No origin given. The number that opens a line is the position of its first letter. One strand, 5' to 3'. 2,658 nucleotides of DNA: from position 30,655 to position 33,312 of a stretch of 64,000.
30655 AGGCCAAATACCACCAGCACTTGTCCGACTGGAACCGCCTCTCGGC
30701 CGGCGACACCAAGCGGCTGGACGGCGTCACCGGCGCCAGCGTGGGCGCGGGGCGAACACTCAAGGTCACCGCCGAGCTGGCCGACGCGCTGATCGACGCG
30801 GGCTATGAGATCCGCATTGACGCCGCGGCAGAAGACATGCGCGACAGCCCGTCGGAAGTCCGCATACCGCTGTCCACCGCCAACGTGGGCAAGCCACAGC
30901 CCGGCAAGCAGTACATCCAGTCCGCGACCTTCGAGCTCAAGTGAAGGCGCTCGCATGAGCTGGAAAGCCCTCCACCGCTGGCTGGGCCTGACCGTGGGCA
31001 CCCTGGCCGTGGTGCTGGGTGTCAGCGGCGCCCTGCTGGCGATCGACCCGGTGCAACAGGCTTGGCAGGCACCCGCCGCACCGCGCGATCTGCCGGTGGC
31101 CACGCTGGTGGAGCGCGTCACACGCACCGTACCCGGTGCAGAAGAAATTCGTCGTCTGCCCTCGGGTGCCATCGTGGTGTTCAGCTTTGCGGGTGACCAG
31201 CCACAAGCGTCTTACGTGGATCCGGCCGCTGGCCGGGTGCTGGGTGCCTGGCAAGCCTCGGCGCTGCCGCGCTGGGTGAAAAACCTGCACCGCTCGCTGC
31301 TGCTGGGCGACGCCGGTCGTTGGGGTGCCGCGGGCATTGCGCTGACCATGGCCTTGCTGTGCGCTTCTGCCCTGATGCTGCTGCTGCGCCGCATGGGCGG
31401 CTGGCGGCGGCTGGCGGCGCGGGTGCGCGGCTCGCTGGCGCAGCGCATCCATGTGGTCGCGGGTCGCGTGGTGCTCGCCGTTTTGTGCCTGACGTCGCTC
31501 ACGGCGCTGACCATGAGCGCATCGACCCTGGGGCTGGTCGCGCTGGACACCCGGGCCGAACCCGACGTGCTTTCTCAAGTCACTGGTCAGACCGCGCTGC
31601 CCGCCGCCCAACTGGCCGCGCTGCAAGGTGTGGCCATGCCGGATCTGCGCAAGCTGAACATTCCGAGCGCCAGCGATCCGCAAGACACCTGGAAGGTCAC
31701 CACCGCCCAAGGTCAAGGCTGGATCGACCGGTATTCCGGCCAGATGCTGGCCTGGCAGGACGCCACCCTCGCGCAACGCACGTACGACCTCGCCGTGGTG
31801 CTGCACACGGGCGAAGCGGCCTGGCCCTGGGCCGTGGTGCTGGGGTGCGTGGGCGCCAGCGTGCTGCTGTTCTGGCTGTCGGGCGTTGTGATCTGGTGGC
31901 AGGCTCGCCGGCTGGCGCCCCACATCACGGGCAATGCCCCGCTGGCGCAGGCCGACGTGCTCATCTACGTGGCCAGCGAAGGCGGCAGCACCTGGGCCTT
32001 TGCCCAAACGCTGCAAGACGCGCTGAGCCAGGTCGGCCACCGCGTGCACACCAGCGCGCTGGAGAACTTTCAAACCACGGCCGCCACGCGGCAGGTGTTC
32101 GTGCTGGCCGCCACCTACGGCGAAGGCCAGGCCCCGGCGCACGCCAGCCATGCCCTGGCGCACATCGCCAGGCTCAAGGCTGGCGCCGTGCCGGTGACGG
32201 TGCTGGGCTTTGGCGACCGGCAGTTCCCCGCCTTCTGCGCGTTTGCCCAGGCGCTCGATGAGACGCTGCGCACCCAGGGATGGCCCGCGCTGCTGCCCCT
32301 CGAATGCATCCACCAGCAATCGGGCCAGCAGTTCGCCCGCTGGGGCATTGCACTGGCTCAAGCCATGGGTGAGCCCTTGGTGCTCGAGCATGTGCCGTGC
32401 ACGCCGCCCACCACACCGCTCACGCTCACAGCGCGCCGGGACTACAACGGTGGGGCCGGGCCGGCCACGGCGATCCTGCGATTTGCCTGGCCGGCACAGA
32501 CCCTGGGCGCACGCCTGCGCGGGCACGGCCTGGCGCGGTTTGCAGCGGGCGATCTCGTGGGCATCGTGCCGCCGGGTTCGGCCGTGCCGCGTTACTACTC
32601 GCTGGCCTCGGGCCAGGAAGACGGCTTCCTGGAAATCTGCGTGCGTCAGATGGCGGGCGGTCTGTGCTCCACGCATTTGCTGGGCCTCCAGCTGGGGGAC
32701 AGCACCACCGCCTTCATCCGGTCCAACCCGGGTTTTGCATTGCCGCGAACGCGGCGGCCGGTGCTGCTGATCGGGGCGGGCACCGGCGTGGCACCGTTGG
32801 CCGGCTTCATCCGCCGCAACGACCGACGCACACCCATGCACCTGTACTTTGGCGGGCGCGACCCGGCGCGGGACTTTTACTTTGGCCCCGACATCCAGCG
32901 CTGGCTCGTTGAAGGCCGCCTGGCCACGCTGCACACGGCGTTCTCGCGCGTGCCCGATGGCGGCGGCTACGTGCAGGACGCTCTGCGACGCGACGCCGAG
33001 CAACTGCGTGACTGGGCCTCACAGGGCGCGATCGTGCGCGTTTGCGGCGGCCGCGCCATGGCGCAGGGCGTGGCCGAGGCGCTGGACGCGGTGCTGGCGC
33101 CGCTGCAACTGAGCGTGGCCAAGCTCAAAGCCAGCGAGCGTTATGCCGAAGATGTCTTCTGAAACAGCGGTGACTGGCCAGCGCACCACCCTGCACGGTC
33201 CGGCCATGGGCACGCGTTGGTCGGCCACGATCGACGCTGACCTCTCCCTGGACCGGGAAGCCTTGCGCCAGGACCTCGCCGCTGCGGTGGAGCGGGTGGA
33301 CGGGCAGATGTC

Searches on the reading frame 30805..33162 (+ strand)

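Call 11: search_protein_families(library=pfam, proteins=[window:30805-33162:+])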
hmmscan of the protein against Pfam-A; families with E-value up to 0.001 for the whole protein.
window:30805-33162:+ (785 aa): 5 families
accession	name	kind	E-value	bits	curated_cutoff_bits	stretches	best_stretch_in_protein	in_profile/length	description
PF03929.21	PepSY_TM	-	1.4e-33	117.4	28.8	1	56-366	3-294/295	PepSY-associated TM region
PF00258.30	Flavodoxin_1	-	2.9e-12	47.4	25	1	387-501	1-127/143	Flavodoxin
PF00175.26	NAD_binding_1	-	3.2e-10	41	22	1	655-757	1-108/109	Oxidoreductase NAD-binding domain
PF00970.30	FAD_binding_6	-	0.00011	22.9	21.1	1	589-633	42-87/99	Oxidoreductase FAD-binding domain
PF10067.14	DUF2306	-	0.00053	20.6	31.6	0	197-243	13-58/147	Predicted membrane protein (DUF2306)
